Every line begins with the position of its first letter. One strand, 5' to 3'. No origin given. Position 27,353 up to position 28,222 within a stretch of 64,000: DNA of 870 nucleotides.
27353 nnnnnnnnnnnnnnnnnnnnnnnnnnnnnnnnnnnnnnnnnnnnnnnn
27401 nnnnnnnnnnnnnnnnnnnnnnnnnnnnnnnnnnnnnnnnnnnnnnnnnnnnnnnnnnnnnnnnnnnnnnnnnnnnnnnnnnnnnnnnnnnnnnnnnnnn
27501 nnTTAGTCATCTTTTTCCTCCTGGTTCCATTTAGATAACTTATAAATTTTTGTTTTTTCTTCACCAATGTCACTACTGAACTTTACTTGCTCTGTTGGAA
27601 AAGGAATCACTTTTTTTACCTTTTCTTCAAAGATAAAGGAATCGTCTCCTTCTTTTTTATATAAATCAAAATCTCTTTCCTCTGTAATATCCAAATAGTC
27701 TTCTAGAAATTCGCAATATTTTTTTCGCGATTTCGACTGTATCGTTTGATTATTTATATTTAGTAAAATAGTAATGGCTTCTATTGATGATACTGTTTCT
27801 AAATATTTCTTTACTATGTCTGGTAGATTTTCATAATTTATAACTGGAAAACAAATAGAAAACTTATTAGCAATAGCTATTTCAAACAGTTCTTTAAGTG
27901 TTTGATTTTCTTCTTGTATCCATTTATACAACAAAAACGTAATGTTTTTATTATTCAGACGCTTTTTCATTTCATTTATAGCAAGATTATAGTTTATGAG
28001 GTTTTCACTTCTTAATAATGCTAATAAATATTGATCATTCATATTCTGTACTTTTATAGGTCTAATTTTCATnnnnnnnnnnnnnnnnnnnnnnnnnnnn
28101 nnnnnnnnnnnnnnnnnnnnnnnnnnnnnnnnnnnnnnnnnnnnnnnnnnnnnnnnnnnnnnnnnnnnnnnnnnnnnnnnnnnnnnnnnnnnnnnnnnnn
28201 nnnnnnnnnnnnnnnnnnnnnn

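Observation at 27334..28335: Thr-type T-box leader separated from thrS by one or two unknown ORFs; ThrRS lacks its TGS domain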

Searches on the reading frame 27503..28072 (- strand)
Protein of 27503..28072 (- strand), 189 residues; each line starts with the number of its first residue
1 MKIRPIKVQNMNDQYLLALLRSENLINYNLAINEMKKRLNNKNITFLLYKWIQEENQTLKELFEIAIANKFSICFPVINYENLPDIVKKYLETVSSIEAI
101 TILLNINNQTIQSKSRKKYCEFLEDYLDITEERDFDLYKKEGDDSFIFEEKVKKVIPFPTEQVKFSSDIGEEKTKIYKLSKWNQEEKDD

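Call 6: search_protein_families(library=pfam, proteins=[window:27503-28072:-], max_evalue=1)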
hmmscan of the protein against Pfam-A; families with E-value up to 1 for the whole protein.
window:27503-28072:- (189 aa): 2 families
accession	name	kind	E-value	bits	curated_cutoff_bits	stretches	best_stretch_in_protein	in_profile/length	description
PF13028.12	DUF3889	-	0.047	14.1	25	1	30-70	27-67/93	Protein of unknown function (DUF3889)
PF13518.12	HTH_28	-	0.16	12.5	25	1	86-118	5-35/52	Helix-turn-helix domain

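Call 7: search_protein_families(library=ncbifam, proteins=[window:27503-28072:-], max_evalue=1)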
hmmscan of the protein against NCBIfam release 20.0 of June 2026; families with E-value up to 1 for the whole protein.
window:27503-28072:- (189 aa): 1 family
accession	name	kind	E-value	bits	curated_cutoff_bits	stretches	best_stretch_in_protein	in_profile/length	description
NF041036.1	decaheme_TF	subfamily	0.059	12.8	210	1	53-139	73-160/301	multiheme cytochrome-associated LysR family transcriptional regulator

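Call 8: find_homologous_proteins(query=window:27503-28072:-, max_evalue=0.01)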
Query window:27503-28072:- (189 aa): 4 proteins with E <= 0.01 among 133 candidates.
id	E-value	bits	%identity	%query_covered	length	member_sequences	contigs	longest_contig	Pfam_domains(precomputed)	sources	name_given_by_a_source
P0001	2.9e-115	400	100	100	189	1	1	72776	-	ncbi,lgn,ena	-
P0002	3.5e-82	292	82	86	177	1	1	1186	-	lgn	-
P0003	2.1e-60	222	65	87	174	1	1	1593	-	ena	-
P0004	4.8e-28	116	43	96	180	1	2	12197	-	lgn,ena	-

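Call 9: find_encoding_contigs(protein=P0004, flank=6000, max_places=4)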
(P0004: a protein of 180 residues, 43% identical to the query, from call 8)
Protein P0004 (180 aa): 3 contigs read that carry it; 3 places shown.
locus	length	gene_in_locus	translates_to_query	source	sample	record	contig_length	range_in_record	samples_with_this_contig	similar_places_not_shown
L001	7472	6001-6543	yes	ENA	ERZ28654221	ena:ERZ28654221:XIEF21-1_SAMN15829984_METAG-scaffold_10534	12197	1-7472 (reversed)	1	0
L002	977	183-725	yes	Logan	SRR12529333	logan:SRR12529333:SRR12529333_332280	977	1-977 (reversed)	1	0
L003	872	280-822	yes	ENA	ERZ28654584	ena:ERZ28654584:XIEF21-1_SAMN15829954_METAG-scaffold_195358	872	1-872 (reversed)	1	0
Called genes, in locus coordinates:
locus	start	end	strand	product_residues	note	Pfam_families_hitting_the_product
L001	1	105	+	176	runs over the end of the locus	PF01757:Acyl_transf_3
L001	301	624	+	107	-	-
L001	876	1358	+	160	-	PF00293:NUDIX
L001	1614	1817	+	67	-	-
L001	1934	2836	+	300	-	PF03969:AFG1_ATPase (faint), PF01695:IstB_IS21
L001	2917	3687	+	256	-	PF01551:Peptidase_M23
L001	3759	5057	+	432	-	PF07804:HipA_C (weak)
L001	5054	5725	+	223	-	-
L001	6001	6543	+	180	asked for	-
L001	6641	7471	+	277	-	?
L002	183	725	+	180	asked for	-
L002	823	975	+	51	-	?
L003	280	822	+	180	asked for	-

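Call 10: find_encoding_contigs(protein=P0001, flank=3000, max_places=3)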
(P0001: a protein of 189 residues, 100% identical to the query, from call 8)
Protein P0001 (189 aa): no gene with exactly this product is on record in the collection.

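Call 14: find_encoding_contigs(protein=P0002, flank=3000, max_places=3)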
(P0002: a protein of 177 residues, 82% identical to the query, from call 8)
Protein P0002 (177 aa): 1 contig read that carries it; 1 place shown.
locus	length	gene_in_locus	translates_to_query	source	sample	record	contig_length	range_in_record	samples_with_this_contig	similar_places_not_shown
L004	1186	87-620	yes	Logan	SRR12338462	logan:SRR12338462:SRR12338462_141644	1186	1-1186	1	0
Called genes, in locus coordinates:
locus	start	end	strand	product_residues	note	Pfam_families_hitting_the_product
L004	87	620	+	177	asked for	-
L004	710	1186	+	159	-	?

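Call 15: find_encoding_contigs(protein=P0003, flank=3000, max_places=3)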
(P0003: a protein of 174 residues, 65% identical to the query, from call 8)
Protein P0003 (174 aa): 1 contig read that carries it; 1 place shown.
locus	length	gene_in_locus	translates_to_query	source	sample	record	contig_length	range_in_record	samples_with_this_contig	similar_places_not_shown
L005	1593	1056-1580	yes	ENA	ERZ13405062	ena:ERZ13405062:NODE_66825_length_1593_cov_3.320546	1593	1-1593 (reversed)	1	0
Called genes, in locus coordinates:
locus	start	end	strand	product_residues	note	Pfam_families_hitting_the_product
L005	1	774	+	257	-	?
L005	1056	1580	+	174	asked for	-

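Call 20: find_related_loci(query=A1, collection=genome_contigs, flank=6000)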
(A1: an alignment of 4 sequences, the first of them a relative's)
Query A1 (189 aa) in genome_contigs; peptide patterns used: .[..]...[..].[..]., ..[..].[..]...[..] (x = any residue, [..] = any of these).
524 stretches matched a pattern, but none encodes a relative of the query by tblastn (E <= 1e-3).
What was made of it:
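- Tried and rejected: Scan of GTDB species genomes with the ORF189 alignment: no confirmed hit (call 20).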

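Call 29: predict_structure(alignment_id=A1)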
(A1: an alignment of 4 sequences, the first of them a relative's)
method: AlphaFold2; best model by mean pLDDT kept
length: 189 residues; sequences in the alignment: 4
mean_pLDDT: 68.4   pTM: 0.60
mean pLDDT of the five models: 68.4, 66.4, 51.3, 49.9, 47.0
residues with pLDDT >= 90: 22; 70-90: 81; 50-70: 35; < 50: 51
segments of 3 or more residues with pLDDT < 50: 1-5, 147-189
pLDDT, mean of each block of 10 residues (from residue 1): 48 75 69 84 90 88 91 71 88 89 84 85 71 52 51 43 37 37 41
secondary structure, 60 per line:
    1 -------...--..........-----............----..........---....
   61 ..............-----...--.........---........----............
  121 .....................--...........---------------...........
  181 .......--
elements in order: H13-22 H28-39 H44-53 H57-74 H85-93 H97-104 H109-141 H144-154 H170-187

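Call 30: search_protein_representatives(alignment_id=A1)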
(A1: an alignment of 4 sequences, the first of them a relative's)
Query: 4 sequences, 182 profile positions. Proteins with E-value up to 0.001 (for the whole library): 33; up to 1e-10: 24; up to 1e-30: 12. The best 33 are listed.
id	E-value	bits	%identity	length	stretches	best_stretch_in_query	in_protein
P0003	6.7e-83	293.1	-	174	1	1-180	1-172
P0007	8.3e-48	178.7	-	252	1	1-181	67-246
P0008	5.4e-47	176.1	-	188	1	1-181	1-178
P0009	4.1e-43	163.5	-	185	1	1-180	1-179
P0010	1.7e-41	158.1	-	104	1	77-182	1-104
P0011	5.9e-41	156.4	-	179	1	11-181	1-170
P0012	5.2e-38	146.8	-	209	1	1-181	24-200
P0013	4.3e-36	140.6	-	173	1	1-153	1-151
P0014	4.1e-35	137.4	-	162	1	1-164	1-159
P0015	5.3e-35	137.0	-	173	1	4-167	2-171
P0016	1.9e-32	128.7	-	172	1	3-181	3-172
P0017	2.3e-31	125.1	-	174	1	7-169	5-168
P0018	1.1e-29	119.6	-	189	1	1-172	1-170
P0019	4.5e-25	104.7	-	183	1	1-180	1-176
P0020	4.3e-23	98.2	-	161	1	22-161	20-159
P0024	1.2e-18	83.7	-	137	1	33-132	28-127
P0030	2.0e-10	56.9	-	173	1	7-131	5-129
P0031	5.0e-10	55.6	-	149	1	31-129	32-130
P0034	1.1e-08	51.2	-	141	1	33-129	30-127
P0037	2.8e-06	43.4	-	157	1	42-150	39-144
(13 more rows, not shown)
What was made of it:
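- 33 clusters among 1.84 billion representatives (call 30).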

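Call 36: predict_structure(alignment_id=A2)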
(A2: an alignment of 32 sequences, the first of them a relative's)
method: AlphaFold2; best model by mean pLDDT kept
length: 189 residues; sequences in the alignment: 32
mean_pLDDT: 80.6   pTM: 0.64
mean pLDDT of the five models: 80.6, 80.4, 79.4, 79.2, 79.0
residues with pLDDT >= 90: 93; 70-90: 44; 50-70: 39; < 50: 13
segments of 3 or more residues with pLDDT < 50: 164-173, 187-189
pLDDT, mean of each block of 10 residues (from residue 1): 77 91 85 94 94 94 96 75 88 96 93 95 92 80 71 56 48 54 50
secondary structure, 60 per line:
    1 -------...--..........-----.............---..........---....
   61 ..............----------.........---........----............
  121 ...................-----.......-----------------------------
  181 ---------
elements in order: H13-22 H28-40 H44-53 H57-74 H85-93 H97-104 H109-139 H145-151
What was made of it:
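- On Canonical full-length bacterial ThrRS: ORF189 and ORF58 are not a split-off TGS: they have no Pfam hit, and ORF189 is all-alpha (calls 6, 36).
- AF2 mean pLDDT 80.6, core above 90 (call 36). Confident AF2 fold (call 36).
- Tried and rejected: ORF189 or ORF58 as a split-off TGS domain: no TGS hit, and the model is all-alpha (calls 6, 36).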

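Call 37: fold_search(model_id=the predicted structure, library=pdb)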
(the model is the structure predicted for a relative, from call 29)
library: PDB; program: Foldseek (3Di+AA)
matches with E <= 10: 178; with E <= 0.001: 0
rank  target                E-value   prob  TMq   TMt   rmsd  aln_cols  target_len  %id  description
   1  1py1_C                4.0e-01  0.21  0.18  0.22  15.0       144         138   12  Complex of GGA1-VHS domain and beta-secretase C-terminal phosphopeptide (released 2003-11-04)
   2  5mfh_A                1.2e+00  0.20  0.21  0.16   9.2       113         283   15  Designed armadillo repeat protein YIIIM5AII in complex with peptide (RR)5 (released 2017-09-13)
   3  5mfl_A                1.2e+00  0.18  0.18  0.11  12.5       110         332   16  Designed armadillo repeat protein (KR)5_GS10_YIIIM6AII (released 2017-09-13)
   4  5mfd_J                1.3e+00  0.16  0.18  0.12  12.2       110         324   15  Designed armadillo repeat protein YIIIM''6AII in complex with pD_(KR)5 (released 2017-07-19)
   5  4jw3_D                1.4e+00  0.21  0.19  0.32   9.8       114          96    9  Selection of specific protein binders for pre-defined targets from an optimized library of artificial helicoidal repea (released 2013-09-25)
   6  5mfe_A                1.5e+00  0.21  0.23  0.17   9.0       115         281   15  Designed armadillo repeat protein YIIIM5AII in complex with (RR)4 peptide (released 2017-09-13)
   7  8vsu_A                1.6e+00  0.16  0.22  0.15   9.5       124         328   14  Cryo-EM structure of LKB1-STRADalpha-MO25alpha heterocomplex (released 2024-07-10)
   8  6s9p_B                1.7e+00  0.14  0.17  0.11  12.9       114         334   15  Designed Armadillo Repeat protein internal Lock2 fused to target peptide KRKAKITWKR (released 2020-02-19)
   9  8qzn                  1.8e+00  0.20  0.23  0.15   8.9       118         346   16  DARPin-Armadillo fusion protein with a selected Tyrosin pocket binding to the fused target peptide (released 2024-07-03)
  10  7r0r_MODEL_1_A        1.8e+00  0.13  0.18  0.16  11.3       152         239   13  Solution structure of the designed Armadillo repeat protein N(A4)M4C(AII) refined by pseudocontact shifts (released 2022-06-22)
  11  5mfi_A                2.0e+00  0.16  0.23  0.19   8.8       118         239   16  Designed armadillo repeat protein YIII(Dq.V2)4CqI in complex with peptide (KR)4 (released 2017-09-13)
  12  3o4x_C                2.0e+00  0.14  0.22  0.15   9.8       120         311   16  Crystal structure of complex between amino and carboxy terminal fragments of mDia1 (released 2010-10-13)
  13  7tts_C                2.0e+00  0.11  0.20  0.12  11.0       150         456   13  Skd3, hexamer, filtered (released 2022-09-28)
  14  9i8o_C                2.1e+00  0.16  0.22  0.24   9.0       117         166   11  Beta-Catenin R4 with Compound 1 (released 2026-02-18)
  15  6s9o_F                2.1e+00  0.15  0.22  0.14   9.1       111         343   12  Designed Armadillo Repeat protein internal Lock1 fused to target peptide KRKRKLKFKR (released 2020-02-19)
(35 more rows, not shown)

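Call 48: fold_search(model_id=the predicted structure, library=pdb)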
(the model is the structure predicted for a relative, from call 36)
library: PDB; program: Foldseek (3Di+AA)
matches with E <= 10: 248; with E <= 0.001: 0
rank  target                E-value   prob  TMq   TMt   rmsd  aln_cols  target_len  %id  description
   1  3s0k                  6.8e-01  0.14  0.16  0.15  18.3       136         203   14  Crystal Structure of Human Glycolipid Transfer Protein complexed with glucosylceramide containing oleoyl acyl chain (18: (released 2012-02-08)
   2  5k7v_A                7.5e-01  0.21  0.22  0.16  16.8       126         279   17  Computational Design of Self-Assembling Cyclic Protein Homooligomers (released 2017-04-12)
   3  5mfh_A                8.3e-01  0.35  0.23  0.18   9.6       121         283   16  Designed armadillo repeat protein YIIIM5AII in complex with peptide (RR)5 (released 2017-09-13)
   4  3o4z_A                9.3e-01  0.14  0.16  0.07  11.6       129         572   12  Tel2 structure and function in the Hsp90-dependent maturation of mTOR and ATR complexes (released 2010-09-15)
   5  4gh0                  1.2e+00  0.08  0.15  0.14  18.4       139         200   14  Crystal structure of D48V mutant of human GLTP bound with 12:0 monosulfatide (released 2013-04-10)
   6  5mfb_A                1.5e+00  0.20  0.21  0.18   9.3       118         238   13  Designed armadillo repeat protein YIII(Dq)4CqI (released 2017-09-13)
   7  5dn7                  1.7e+00  0.21  0.24  0.20  10.6       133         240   18  Crescerin uses a TOG domain array to regulate microtubules in the primary cilium (released 2015-09-23)
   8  4fdd_A                1.7e+00  0.21  0.26  0.08  13.3       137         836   12  Crystal structure of KAP beta2-PY-NLS (released 2012-07-18)
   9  9im6_A                1.7e+00  0.21  0.27  0.07   9.2       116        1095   19  Structure of influenza A virus RNA polymerase PB1 and nuclear import host factor RanBP5 complex (released 2024-11-27)
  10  3rzn                  1.7e+00  0.07  0.15  0.14  18.4       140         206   14  Crystal Structure of Human Glycolipid Transfer Protein complexed with 3-O-sulfo-galactosylceramide containing nervonoyl  (released 2012-02-08)
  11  4db8_D                1.8e+00  0.15  0.22  0.18  10.2       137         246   12  Designed Armadillo-repeat Protein (released 2012-05-16)
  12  4gvt                  1.9e+00  0.08  0.16  0.14  18.0       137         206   16  Crystal structure of D48V mutant of human GLTP bound with 12:0 disulfatide (hexagonal form) (released 2013-04-10)
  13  9cru_K                1.9e+00  0.08  0.16  0.14  20.7       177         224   12  Y20S (Sec18-Sec17-Sec9-Sso1-Snc1) EDTA - Class 1 (released 2025-08-27)
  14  6lqr_B1               1.9e+00  0.08  0.16  0.07  12.9       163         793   12  Cryo-EM structure of 90S small subunit preribosomes in transition states (State C) (released 2020-09-16)
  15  9xou_D                2.0e+00  0.13  0.17  0.14  14.9       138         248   12  CryoEM structure of LacY with Trimbody (released 2026-02-11)
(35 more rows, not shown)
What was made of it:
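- Closest known: Helical-repeat. Same: The top, non-significant Foldseek hits are designed armadillo and alpha-Rep proteins (calls 37, 48).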

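Call 50: find_encoding_contigs(protein=P0019, flank=3000, max_places=2)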
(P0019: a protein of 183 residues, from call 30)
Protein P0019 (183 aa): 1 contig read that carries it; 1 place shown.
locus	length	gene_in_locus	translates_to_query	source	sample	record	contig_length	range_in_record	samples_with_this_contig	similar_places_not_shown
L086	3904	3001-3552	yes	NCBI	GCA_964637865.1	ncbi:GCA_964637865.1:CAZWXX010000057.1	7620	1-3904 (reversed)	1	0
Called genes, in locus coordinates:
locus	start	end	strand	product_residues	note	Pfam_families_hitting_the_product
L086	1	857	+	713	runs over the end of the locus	PF04760:IF2_N, PF00009:GTP_EFTU, PF00025:Arf (weak), PF01926:MMR_HSR1, PF22042:EF-G_D2, PF03144:GTP_EFTU_D2 (faint), PF11987:IF-2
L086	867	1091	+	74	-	-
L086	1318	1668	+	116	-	PF02033:RBFA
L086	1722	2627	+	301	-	PF03969:AFG1_ATPase (weak), PF01695:IstB_IS21 (weak)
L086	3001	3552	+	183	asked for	-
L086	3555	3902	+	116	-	?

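Call 51: find_encoding_contigs(protein=P0024, flank=3000, max_places=2)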
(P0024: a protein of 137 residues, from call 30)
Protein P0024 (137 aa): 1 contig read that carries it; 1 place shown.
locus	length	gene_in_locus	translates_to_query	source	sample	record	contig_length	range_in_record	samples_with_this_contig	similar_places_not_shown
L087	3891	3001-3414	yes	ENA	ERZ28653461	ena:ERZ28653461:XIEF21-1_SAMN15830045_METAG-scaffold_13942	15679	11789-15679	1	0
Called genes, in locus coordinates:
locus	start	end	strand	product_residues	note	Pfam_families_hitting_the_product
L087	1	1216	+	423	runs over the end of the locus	PF25888:WHD_DnaB, PF07261:DnaB_2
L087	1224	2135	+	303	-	PF03969:AFG1_ATPase (weak), PF01695:IstB_IS21 (weak), PF00308:Bac_DnaA (weak)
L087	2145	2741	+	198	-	-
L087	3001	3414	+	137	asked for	-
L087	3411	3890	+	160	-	?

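Call 52: find_encoding_contigs(protein=P0037, flank=3000, max_places=2)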
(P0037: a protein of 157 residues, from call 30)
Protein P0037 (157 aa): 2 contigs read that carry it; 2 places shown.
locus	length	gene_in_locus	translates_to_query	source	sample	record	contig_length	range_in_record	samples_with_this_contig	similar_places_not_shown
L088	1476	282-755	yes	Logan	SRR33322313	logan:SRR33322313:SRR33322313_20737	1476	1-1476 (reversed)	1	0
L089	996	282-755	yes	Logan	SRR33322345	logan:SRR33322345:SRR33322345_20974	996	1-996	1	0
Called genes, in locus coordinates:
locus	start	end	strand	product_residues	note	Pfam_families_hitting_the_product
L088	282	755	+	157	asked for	-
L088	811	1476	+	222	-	?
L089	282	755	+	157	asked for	-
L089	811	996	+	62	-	?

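Call 54: search_protein_families(library=pfam, proteins=[L088:811-1476:+, P0037], max_evalue=0.01)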
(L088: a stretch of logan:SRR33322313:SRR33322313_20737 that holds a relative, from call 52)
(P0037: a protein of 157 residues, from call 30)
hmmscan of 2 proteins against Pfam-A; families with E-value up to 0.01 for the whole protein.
L088:811-1476:+ (222 aa): 1 family
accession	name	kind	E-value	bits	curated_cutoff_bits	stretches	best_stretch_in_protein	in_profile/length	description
PF01411.24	tRNA-synt_2c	-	4.2e-71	240.6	30.3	1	3-222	2-227/552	tRNA synthetases class II (A)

P0037 (157 aa): 0 families

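Call 57: find_encoding_contigs(protein=P0031, flank=3000, max_places=2)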
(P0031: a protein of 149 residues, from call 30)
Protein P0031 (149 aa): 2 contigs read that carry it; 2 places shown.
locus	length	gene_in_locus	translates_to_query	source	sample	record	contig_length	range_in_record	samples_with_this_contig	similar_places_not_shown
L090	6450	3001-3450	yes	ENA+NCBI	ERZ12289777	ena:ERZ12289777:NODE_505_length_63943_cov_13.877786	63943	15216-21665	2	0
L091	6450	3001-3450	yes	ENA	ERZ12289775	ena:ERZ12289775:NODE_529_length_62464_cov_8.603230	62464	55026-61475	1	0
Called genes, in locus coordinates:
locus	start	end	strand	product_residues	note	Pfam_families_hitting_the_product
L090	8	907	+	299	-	PF01695:IstB_IS21, PF00308:Bac_DnaA (weak), PF00004:AAA (weak)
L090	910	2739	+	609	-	PF00773:RNB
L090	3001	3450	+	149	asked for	-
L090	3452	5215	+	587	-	PF07973:tRNA_SAD, PF00587:tRNA-synt_2b, PF03129:HGTP_anticodon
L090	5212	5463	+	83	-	-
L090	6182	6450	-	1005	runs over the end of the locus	PF01443:Viral_helicase1 (faint), PF13086:AAA_11, PF13245:AAA_19 (faint), PF13604:AAA_30 (faint), PF13087:AAA_12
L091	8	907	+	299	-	PF01695:IstB_IS21, PF00308:Bac_DnaA (weak), PF00004:AAA (weak)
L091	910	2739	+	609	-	PF00773:RNB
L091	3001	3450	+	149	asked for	-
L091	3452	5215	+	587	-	PF07973:tRNA_SAD, PF00587:tRNA-synt_2b, PF03129:HGTP_anticodon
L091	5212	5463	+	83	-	-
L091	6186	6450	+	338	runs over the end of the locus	PF08378:NERD, PF00570:HRDC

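Call 58: find_encoding_contigs(protein=P0030, flank=3000, max_places=2)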
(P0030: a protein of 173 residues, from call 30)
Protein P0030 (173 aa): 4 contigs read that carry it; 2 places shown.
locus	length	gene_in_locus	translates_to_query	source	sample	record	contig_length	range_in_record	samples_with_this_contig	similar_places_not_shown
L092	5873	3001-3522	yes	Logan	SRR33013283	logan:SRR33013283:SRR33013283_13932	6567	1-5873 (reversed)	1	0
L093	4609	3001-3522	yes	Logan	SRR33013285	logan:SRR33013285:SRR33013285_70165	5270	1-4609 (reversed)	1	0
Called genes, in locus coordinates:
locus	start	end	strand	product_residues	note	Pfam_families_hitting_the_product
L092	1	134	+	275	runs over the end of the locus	?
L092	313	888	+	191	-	-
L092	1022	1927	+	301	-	PF01695:IstB_IS21, PF00308:Bac_DnaA (weak)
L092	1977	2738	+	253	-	PF01551:Peptidase_M23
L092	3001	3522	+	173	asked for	-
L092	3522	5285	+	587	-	PF07973:tRNA_SAD, PF00587:tRNA-synt_2b, PF03129:HGTP_anticodon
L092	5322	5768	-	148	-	-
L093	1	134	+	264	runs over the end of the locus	?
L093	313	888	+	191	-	-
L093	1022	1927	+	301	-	PF01695:IstB_IS21, PF00308:Bac_DnaA (weak)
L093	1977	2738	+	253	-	PF01551:Peptidase_M23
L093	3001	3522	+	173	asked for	-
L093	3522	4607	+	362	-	?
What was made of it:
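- The dnaI-to-thrS interval upstream of the T-box is also variable (calls 9, 51, 57, 58).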

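Call 59: find_encoding_contigs(protein=P0034, flank=3000, max_places=2)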
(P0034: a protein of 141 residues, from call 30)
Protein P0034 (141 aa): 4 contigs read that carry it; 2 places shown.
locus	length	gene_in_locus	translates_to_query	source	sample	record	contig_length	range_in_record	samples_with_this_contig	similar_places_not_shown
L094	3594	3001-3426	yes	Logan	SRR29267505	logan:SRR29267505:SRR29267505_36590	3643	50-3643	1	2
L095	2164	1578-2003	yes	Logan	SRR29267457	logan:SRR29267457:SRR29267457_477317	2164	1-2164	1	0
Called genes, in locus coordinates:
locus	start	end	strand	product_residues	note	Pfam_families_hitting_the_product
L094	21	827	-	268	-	-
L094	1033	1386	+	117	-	-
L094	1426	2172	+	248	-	PF00300:His_Phos_1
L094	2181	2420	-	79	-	-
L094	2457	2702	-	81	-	-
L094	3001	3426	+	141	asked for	-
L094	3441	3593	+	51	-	?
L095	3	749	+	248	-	PF00300:His_Phos_1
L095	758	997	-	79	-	-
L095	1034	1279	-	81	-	-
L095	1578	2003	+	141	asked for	-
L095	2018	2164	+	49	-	?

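Call 73: search_protein_families(library=phrogs, proteins=[window:27503-28072:-], max_evalue=0.01)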
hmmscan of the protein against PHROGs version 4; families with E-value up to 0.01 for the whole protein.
window:27503-28072:- (189 aa): 0 families

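Call 74: search_protein_families(library=padloc, proteins=[window:27503-28072:-], max_evalue=0.01)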
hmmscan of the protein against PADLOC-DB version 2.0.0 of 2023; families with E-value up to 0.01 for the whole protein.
window:27503-28072:- (189 aa): 1 family
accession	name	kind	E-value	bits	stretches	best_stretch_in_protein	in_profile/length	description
PDLC03721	oMTase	-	0.006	14.6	1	83-155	118-192/237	orphan methyltransferase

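Call 83: fold_search(model_id=the predicted structure, library=viral)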
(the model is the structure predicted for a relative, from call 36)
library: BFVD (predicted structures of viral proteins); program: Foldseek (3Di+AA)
matches with E <= 10: 199; with E <= 0.001: 0
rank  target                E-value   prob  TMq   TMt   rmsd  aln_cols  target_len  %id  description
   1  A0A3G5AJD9            4.4e-02  0.99  0.33  0.23  11.9       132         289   17  Uncharacterized protein [Solivirus sp.]
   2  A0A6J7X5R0            4.6e-01  0.16  0.20  0.18  22.2       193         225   12  Uncharacterized protein [uncultured Caudovirales phage]
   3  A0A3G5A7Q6            6.3e-01  0.35  0.28  0.27  24.2       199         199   14  Uncharacterized protein [Harvfovirus sp.]
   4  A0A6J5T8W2            6.3e-01  0.14  0.19  0.18  16.2       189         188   13  Uncharacterized protein [uncultured Caudovirales phage]
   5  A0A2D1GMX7            6.6e-01  0.14  0.19  0.11  17.7       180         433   12  (no name in the UniProt tables at hand)
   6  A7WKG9                7.3e-01  0.14  0.18  0.23  15.6       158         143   13  Uncharacterized protein [Betalipothrixvirus pozzuoliense]
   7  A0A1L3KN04            8.1e-01  0.16  0.23  0.07  20.9       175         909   13  (no name in the UniProt tables at hand)
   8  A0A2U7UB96            9.5e-01  0.28  0.24  0.18  11.6       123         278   11  F-box domain containing protein [Pandoravirus neocaledonia]
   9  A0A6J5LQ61            1.2e+00  0.09  0.16  0.15  22.6       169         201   14  Uncharacterized protein [uncultured Caudovirales phage]
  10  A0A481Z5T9            1.2e+00  0.11  0.21  0.18  29.0       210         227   18  Uncharacterized protein [Pithovirus LCPAC202]
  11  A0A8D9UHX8            1.6e+00  0.11  0.22  0.20  14.2       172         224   12  Uncharacterized protein [Bacteriophage sp.]
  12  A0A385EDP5            1.7e+00  0.10  0.18  0.26  12.9       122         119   11  HTH domain protein [Caulobacter phage CcrSC]
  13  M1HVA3                1.7e+00  0.10  0.17  0.21  21.5       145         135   15  (no name in the UniProt tables at hand)
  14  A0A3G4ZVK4            1.8e+00  0.21  0.24  0.16   9.7       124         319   10  Uncharacterized protein [Edafosvirus sp.]
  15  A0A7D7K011            1.8e+00  0.13  0.21  0.18  23.0       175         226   11  (no name in the UniProt tables at hand)
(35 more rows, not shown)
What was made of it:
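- Tried and rejected: Fold matches: Foldseek against the PDB (two models) and BFVD gave nothing below E 0.04 and TM at most 0.33 (calls 37, 48, 83).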
